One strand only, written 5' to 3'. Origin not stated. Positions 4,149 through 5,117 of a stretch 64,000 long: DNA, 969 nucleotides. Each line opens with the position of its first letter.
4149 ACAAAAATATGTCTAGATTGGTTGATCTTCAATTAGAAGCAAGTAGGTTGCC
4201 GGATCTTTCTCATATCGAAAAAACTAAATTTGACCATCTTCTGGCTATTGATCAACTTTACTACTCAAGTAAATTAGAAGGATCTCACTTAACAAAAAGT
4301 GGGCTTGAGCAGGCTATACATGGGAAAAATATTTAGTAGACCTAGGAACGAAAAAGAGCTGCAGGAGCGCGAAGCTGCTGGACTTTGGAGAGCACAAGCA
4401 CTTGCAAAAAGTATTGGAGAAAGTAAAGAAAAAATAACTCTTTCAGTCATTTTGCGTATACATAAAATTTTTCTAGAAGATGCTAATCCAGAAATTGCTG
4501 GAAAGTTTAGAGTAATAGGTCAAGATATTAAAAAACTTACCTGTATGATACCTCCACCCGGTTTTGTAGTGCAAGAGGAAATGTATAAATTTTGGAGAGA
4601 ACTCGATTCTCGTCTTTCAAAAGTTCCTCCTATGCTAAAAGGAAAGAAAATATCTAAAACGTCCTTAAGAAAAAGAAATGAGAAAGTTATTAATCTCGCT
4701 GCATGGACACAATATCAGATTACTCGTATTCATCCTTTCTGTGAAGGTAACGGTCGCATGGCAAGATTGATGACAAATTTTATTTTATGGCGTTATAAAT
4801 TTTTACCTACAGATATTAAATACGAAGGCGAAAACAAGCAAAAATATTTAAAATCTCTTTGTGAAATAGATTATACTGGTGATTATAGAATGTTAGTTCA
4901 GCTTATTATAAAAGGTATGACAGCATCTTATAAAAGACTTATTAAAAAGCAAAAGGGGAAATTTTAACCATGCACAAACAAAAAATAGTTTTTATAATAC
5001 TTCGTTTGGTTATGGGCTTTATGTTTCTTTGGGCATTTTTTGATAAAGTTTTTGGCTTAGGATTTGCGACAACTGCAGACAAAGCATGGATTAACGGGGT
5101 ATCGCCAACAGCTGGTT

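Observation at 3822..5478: A Fic cassette split into an inhibitory-motif ORF plus a Fic-core ORF, sitting between duplicated doxX 5' segments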

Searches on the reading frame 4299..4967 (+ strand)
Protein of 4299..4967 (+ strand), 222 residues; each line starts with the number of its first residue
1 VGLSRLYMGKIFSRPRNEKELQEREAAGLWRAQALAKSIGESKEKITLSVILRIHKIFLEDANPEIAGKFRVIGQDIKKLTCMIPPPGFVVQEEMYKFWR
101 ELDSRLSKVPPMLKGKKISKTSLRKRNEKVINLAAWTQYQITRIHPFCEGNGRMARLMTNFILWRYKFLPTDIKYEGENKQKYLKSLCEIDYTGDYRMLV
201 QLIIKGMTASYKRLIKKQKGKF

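Call 5: search_protein_families(library=pfam, proteins=[window:4299-4967:+], max_evalue=0.01)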
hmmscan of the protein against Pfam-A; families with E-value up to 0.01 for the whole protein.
window:4299-4967:+ (222 aa): 1 family
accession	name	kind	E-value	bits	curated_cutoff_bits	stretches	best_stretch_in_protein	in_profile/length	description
PF02661.23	Fic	-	2.2e-15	57.7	24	1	46-163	2-93/93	Fic/DOC family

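Call 12: find_related_loci(query=A2, collection=genome_contigs, flank=4000)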
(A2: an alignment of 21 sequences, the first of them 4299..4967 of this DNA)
Query A2 (222 aa) in genome_contigs; peptide patterns used: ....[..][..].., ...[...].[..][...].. (x = any residue, [..] = any of these).
600 stretches matched a pattern (row limit reached: there are more); 417 encode a relative of the query (tblastn E <= 1e-3); the best 80 are kept; 80 distinct loci.
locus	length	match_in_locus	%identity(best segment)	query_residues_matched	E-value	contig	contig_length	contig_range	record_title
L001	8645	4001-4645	62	8-220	3e-91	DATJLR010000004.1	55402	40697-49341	MAG TPA_asm: Candidatus Paceibacterota bacterium isolate SMAG_U14814 k141_3363441, whole genome shotgun sequence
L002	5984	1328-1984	61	3-219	3e-88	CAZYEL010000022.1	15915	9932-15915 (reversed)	MAG TPA_asm: uncultured Candidatus Saccharibacteria bacterium isolate binchicken_co227_1009 genome assembly, contig: NOD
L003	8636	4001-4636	53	8-221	4e-73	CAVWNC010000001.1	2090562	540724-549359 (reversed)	MAG: uncultured Acidobacteriota bacterium isolate MFD09368.bin.2.205 genome assembly, contig: contig_11422, whole genome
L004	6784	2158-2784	56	2-213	6e-71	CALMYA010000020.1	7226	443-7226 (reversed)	MAG TPA_asm: uncultured bacterium isolate SRR6158316_bin.29_CONCOCT_v1.1_MAG genome assembly, contig: ERZ1749643.1512, w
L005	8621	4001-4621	51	6-214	3e-67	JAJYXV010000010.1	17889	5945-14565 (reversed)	MAG: bacterium isolate FK3.bin69 NODE_6240_length_17889_cov_1.919604, whole genome shotgun sequence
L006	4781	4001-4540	25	21-221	2e-15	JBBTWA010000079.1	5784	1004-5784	MAG: Patescibacteria group bacterium isolate H43-bin063_1 H43_bin063_1_000000000079, whole genome shotgun sequence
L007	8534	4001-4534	25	19-215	3e-14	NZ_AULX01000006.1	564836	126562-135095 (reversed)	Paenibacillus pinihumi DSM 23905 = JCM 16419 strain DSM 23905 H583DRAFT_scaffold00003.3_C, whole genome shotgun sequence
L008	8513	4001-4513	25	15-205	3e-14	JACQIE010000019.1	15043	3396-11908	MAG: Candidatus Aenigmatarchaeota archaeon isolate NC_groundwater_1117_Ag_S-0.1um_51_28 S_p1_S3_coassembly_k141_618230,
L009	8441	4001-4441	29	42-205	4e-14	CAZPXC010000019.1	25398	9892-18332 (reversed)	MAG TPA_asm: uncultured Methanosarcinales archaeon isolate binchicken_co151_549 genome assembly, contig: NODE_2588_lengt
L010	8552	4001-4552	28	19-221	5e-14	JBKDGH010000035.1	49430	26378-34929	MAG: Flavobacteriales bacterium isolate samp_2115_metabat2_310 samp_2115_457570, whole genome shotgun sequence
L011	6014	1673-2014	31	43-176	6e-14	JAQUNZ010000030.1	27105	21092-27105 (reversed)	MAG: Candidatus Methanoperedens sp. isolate STD1_19 NODE_3678_length_27105_cov_4.973571_Sandtown_D1, whole genome shotgu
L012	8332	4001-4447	27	46-216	6e-14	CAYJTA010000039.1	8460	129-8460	MAG TPA_asm: uncultured archaeon isolate ERP125453_co1_278 genome assembly, contig: NODE_10281_length_8460_cov_4.845330,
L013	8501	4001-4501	27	18-206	7e-14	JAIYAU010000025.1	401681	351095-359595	MAG: Cytophagaceae bacterium isolate E1_MAG_00013 pond_E1_MAG_00013_000000000036, whole genome shotgun sequence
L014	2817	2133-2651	27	25-222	1e-13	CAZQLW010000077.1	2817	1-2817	MAG TPA_asm: uncultured Methanosarcinales archaeon isolate SRP077602_co2_353 genome assembly, contig: NODE_55083_length_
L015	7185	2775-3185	26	46-205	9e-14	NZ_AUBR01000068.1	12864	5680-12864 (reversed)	Desulfovirgula thermocuniculi DSM 16036 G454DRAFT_scaffold00063.63_C, whole genome shotgun sequence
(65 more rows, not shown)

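Call 30: search_solved_structures(query=A2, max_evalue=0.01, show_alignments=2)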
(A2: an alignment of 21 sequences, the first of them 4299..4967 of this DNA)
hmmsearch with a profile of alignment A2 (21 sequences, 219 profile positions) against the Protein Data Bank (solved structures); distinct sequences matched with E-value up to 0.01: 44.
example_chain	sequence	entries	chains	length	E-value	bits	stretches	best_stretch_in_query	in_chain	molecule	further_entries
6zmd_B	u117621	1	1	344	1.2e-19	73.8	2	117-207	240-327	Protein adenylyltransferase FICD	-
6i7j_A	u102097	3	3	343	4e-18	68.8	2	102-207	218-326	Adenosine monophosphate-protein transferase FICD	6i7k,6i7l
6i7g_A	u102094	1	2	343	4.7e-18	68.6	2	117-207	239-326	Adenosine monophosphate-protein transferase FICD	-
4u04_A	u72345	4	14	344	4.7e-18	68.6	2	117-207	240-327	Adenosine monophosphate-protein transferase FICD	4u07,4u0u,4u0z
4u0s_A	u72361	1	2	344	4.8e-18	68.6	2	117-207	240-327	Adenosine monophosphate-protein transferase FICD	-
9yz5_A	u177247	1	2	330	5.3e-18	68.4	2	102-205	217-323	Protein adenylyltransferase FICD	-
6i7h_A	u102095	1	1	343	5.6e-18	68.3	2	102-207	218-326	Adenosine monophosphate-protein transferase FICD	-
6i7i_A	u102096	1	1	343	5.8e-18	68.3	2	102-207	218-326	Adenosine monophosphate-protein transferase FICD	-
7b7z_A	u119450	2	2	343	1.6e-16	63.6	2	102-207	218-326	Protein adenylyltransferase FICD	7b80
5jj6_A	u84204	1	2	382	8.3e-16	61.2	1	125-213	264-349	Adenosine monophosphate-protein transferase FICD homolog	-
5jj7_A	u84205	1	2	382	8.3e-16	61.2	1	125-213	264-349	Adenosine monophosphate-protein transferase FICD homolog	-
3cuc_A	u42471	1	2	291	2.5e-14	56.4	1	125-188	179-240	Protein of unknown function with a Fic domain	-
8uqu_A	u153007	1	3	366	8.8e-09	38.3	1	136-181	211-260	Fido domain-containing protein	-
4rgl_A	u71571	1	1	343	2.7e-07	33.4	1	129-206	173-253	Filamentation induced by cAMP protein Fic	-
3eqx_A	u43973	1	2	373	2.7e-07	33.4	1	126-207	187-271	FIC DOMAIN CONTAINING TRANSCRIPTIONAL REGULATOR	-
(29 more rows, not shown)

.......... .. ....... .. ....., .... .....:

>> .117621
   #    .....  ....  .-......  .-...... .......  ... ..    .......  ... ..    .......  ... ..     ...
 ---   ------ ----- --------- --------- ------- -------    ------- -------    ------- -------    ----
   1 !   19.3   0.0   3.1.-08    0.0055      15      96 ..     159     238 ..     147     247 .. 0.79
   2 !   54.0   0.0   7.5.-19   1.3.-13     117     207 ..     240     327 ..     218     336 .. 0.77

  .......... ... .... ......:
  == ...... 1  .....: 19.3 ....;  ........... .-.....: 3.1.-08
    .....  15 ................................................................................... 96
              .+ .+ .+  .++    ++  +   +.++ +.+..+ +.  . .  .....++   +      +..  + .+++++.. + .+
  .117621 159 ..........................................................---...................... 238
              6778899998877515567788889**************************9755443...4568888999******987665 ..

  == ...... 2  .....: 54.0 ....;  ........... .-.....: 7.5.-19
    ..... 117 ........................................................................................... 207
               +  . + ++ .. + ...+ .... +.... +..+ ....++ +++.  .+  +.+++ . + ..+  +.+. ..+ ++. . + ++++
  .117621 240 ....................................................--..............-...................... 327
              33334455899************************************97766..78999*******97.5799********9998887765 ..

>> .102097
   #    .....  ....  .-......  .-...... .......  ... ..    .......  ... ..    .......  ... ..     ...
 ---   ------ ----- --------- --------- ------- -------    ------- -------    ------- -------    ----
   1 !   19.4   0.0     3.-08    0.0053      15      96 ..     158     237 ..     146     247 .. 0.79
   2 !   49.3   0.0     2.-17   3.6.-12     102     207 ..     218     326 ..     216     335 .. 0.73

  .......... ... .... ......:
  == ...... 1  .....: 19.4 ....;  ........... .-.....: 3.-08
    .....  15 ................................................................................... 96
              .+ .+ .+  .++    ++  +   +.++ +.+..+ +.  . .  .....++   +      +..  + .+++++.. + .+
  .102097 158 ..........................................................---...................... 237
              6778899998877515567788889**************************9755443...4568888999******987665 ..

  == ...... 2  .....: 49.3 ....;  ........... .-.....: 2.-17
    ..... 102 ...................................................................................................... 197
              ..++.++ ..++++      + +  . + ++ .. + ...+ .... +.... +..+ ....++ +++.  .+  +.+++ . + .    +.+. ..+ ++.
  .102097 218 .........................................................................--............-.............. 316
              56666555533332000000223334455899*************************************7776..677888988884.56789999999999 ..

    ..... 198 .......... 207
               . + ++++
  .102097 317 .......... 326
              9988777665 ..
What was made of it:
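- On Canonical FicT clade (VbhT/EcFicT/YeFicT): VbhT E=8e-3 against FICD E=1e-19 (call 30).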

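Call 44: search_protein_families(library=ncbifam, proteins=[window:4320-4964:+], max_evalue=0.1)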
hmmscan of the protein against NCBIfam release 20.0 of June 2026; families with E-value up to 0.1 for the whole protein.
window:4320-4964:+ (215 aa): 6 families
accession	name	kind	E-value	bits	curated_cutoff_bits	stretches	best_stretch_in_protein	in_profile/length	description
TIGR02613.1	mob_myst_B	hypoth_equivalog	1.7e-09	37.8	124.4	1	131-194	116-183/186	mobile mystery protein B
NF046030.1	ProtAdlyltaseSoFic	equivalog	4.6e-07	29.1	550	1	128-203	183-262/361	protein adenylyltransferase Fic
NF046029.1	ProtAdlyltaseNmFic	equivalog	0.00026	20.7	230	1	137-180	96-137/177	protein adenylyltransferase Fic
NF041381.1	XopAC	subfamily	0.00096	18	450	1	39-164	304-419/451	XopAC/AvrAC family type III secretion system effector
NF045983.1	ProtAdnltaseVbhT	equivalog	0.0039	16.4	800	1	39-202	54-195/419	type II toxin-antitoxin system protein adenylyltransferase VbhT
TIGR01550.1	DOC_P1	subfamily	0.054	13.7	38.65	1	119-157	47-85/122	type II toxin-antitoxin system death-on-curing family toxin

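Call 62: search_dna_similar(query=window:4320-4964:+, collection=phages, mode=protein, max_rows=8)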
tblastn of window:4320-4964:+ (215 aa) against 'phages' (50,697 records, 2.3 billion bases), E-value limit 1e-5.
Records with a match: 3; places in all: 3; records where one place covers at least 80% of the query: 0.
Best place of each record, by identity: <60% 3.
By first word of the organism name: Streptococcus 2; Bacteriophage 1.
By host as written in the record: Streptococcus pseudopneumoniae 61-14 1; Streptococcus pseudopneumoniae IS7493 1; - 1.
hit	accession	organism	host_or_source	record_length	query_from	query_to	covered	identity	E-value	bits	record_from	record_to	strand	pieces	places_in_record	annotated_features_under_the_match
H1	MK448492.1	Streptococcus satellite phage Javan430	Streptococcus pseudopneumoniae 61-14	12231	104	211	50%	33.9%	4e-6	52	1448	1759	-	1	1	hypothetical protein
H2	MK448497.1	Streptococcus satellite phage Javan437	Streptococcus pseudopneumoniae IS7493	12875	117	211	44%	36.5%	7e-6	52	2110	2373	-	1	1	hypothetical protein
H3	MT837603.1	Bacteriophage sp.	human fecal samples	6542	122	214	43%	28.0%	8e-6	52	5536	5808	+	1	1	record has no annotation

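Call 63: search_dna_similar(query=window:4320-4964:+, collection=plasmids, mode=protein, max_rows=8)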
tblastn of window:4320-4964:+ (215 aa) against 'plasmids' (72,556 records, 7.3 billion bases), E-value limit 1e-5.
Records with a match: 39; places in all: 40; records where one place covers at least 80% of the query: 22.
Best place of each record, by identity: <60% 39.
By first word of the organism name: Clostridium 6; Bacillus 4; Priestia 3; Planococcus 3; Campylobacter 3; Thermus 2; Hymenobacter 2; Shewanella 1; Pontibacter 1; Persicobacter 1; and 13 more.
By predicted mobility (MOB-suite, as given by PLSDB): non-mobilizable 32; mobilizable 4; conjugative 3.
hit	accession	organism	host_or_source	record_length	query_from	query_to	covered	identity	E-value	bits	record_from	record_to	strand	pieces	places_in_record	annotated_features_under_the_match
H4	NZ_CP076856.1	Shewanella decolorationis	sludge,sludge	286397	2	206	95%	28.0%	4e-6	54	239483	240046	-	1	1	mobile mystery protein B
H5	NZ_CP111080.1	Pontibacter kalidii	whole organism,rhizosphere soil of ...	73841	10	196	87%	28.7%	3e-11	69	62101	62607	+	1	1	Fic family protein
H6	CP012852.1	Persicobacter sp. JZB09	cell culture,soil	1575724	10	212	94%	26.4%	4e-10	66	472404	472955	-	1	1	none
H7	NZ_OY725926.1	Bacteroides finegoldii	-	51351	18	206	88%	28.1%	1e-12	73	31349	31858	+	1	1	Fic family protein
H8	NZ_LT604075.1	Ligilactobacillus salivarius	-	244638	10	210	93%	25.0%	6e-6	54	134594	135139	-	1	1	Fic family protein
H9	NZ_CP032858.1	Bacillus subtilis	cell culture,Cheonggukjang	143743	18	180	76%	30.3%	8e-11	68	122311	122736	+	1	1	Fic family protein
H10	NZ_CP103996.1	Bacillus subtilis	cell culture,Doenjang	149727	18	180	76%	30.3%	8e-11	68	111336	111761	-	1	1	Fic family protein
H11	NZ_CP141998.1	Bacillus subtilis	single cell,fermented soybean food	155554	18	180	76%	30.3%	8e-11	68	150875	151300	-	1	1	Fic family protein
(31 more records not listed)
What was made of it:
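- Tried and rejected: Phage and plasmid collections hold only distant Fic genes (calls 62, 63).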

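Call 75: search_protein_families(library=padloc, proteins=[window:4320-4964:+], max_evalue=0.01)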
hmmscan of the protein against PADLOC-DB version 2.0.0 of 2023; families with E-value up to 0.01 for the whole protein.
window:4320-4964:+ (215 aa): 9 families
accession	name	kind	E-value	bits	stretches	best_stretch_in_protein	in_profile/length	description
PDLC04839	PDC-S04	-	1.1e-17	62.4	1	10-198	30-200/205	-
PDLC03963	SoFic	-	3.6e-17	60.8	1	15-210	90-270/361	-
PDLC04838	PDC-S04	-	7.9e-12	43.4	1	9-200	34-202/209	-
PDLC04840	PDC-S04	-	4e-11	41.1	1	118-192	136-208/227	-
PDLC04836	PDC-S04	-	8.8e-09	32.9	1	119-210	150-236/244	-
PDLC04966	PDC-S24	-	1.1e-06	25.8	1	98-166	279-346/497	-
PDLC04837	PDC-S04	-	2.9e-06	24.7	1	131-198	158-222/234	-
PDLC04842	PDC-S04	-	2.5e-05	22.1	1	136-180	110-152/202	-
PDLC04841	PDC-S04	-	0.00012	19.8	1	134-202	206-270/292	-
